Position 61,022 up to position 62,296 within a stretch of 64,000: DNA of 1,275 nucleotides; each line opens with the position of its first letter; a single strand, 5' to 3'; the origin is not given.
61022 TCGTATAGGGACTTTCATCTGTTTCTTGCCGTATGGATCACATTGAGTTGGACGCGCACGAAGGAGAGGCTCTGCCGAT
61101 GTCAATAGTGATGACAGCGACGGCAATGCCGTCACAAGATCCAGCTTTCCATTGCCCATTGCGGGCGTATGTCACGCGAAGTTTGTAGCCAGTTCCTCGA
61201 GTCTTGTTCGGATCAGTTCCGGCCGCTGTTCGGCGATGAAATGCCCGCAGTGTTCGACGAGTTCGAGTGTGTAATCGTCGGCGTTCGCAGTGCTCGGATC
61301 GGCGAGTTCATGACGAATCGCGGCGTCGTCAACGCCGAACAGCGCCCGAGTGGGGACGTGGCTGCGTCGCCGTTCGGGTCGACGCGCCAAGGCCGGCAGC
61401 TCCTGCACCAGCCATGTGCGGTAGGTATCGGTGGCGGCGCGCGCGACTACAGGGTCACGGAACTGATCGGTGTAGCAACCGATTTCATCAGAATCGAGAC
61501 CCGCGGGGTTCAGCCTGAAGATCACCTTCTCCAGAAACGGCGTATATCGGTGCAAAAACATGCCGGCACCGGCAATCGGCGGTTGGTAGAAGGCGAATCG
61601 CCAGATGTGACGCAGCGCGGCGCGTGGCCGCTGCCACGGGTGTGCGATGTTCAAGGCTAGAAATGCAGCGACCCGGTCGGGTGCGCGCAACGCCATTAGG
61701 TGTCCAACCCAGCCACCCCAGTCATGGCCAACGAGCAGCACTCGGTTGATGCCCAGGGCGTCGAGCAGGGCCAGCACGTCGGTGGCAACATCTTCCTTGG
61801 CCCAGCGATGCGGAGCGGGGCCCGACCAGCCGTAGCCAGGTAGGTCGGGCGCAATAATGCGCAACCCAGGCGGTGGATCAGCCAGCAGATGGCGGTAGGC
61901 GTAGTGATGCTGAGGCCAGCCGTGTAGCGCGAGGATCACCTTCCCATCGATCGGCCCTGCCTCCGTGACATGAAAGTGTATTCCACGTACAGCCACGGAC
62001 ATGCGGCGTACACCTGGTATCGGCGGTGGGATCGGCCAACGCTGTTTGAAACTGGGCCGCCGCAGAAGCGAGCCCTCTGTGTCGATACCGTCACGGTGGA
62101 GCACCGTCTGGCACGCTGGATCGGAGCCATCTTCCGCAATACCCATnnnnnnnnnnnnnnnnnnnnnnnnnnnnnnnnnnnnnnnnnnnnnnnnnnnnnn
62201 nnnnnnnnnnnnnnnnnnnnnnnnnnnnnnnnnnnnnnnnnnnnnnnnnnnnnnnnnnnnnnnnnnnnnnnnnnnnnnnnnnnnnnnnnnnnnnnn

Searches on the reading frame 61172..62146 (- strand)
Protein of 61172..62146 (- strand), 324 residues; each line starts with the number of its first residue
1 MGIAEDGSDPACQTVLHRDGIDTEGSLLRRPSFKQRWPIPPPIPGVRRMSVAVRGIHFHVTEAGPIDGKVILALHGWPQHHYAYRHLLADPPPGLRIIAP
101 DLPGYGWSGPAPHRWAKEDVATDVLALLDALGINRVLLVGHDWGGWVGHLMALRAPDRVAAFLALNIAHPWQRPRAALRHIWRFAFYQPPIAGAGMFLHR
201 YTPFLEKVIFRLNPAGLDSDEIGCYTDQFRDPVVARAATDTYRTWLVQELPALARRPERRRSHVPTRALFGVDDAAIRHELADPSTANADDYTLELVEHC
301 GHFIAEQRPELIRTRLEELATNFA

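Call 79: search_protein_families(library=pfam, proteins=[window:61172-62146:-], max_evalue=0.001)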
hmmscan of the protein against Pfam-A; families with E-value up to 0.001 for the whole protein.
window:61172-62146:- (324 aa): 3 families
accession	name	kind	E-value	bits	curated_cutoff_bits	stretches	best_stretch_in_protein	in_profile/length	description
PF00561.26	Abhydrolase_1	-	1.6e-25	90.6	25.8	1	70-190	2-121/245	alpha/beta hydrolase fold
PF12697.13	Abhydrolase_6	-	5.8e-20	73.3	26.3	1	71-311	1-213/217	Alpha/beta hydrolase family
PF12146.15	Hydrolase_4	-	4.5e-05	23.3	27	1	69-168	5-110/239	Serine aminopeptidase, S33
